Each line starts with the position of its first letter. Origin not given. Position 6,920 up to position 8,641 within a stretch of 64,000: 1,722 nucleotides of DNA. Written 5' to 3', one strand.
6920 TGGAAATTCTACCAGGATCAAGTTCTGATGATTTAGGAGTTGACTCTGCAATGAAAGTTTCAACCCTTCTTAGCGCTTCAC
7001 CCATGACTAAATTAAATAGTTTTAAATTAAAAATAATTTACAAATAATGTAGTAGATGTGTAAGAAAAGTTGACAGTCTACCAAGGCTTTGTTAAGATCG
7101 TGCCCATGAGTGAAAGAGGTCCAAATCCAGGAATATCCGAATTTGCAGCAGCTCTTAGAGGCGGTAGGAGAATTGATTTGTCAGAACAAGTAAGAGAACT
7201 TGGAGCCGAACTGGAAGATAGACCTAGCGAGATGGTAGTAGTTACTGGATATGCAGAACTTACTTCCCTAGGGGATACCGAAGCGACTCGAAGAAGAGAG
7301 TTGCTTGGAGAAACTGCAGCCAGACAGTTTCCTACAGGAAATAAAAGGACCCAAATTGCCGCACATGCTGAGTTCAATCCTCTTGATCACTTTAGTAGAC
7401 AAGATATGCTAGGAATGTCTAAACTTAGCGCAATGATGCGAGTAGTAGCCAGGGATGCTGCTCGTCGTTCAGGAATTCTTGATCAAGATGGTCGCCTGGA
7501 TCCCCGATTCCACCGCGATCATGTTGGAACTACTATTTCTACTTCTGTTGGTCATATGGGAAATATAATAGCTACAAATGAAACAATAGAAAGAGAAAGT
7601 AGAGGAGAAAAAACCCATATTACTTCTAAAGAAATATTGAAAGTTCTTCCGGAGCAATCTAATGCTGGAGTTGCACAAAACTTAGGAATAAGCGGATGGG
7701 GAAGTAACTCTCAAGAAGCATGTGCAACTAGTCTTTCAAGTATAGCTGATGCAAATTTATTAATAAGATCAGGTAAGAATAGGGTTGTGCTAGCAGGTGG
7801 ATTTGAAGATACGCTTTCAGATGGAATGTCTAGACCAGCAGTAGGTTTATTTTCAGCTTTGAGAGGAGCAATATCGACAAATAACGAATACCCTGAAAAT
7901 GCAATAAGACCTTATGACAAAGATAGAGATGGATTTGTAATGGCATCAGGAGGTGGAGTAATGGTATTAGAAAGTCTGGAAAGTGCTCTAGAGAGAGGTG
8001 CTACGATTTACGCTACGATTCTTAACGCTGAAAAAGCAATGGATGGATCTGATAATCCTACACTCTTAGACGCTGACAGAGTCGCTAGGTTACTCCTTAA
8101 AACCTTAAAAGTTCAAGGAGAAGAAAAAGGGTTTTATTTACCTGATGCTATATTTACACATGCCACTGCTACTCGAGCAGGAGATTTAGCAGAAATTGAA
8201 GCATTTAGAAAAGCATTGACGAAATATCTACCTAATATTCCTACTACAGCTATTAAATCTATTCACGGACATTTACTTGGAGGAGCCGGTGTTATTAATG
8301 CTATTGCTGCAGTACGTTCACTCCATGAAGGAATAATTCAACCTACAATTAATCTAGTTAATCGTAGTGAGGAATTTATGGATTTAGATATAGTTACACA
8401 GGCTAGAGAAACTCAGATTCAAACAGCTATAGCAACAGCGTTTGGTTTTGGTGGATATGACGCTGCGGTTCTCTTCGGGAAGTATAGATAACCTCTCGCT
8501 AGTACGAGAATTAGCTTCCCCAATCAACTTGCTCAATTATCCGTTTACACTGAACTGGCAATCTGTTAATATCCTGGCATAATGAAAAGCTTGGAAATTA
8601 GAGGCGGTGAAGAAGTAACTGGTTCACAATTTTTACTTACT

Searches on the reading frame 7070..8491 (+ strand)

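Call 84: search_protein_families(library=pfam, proteins=[window:7070-8491:+], max_evalue=0.00001)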
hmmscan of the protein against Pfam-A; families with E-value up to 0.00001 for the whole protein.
window:7070-8491:+ (473 aa): 2 families
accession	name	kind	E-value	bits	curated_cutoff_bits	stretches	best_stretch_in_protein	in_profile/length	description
PF00109.32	ketoacyl-synt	-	2.6e-17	63.7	20.8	1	56-306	4-252/252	Beta-ketoacyl synthase, N-terminal domain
PF02801.28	Ketoacyl-synt_C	-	1.1e-15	58.1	20.8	1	359-429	46-118/119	Beta-ketoacyl synthase, C-terminal domain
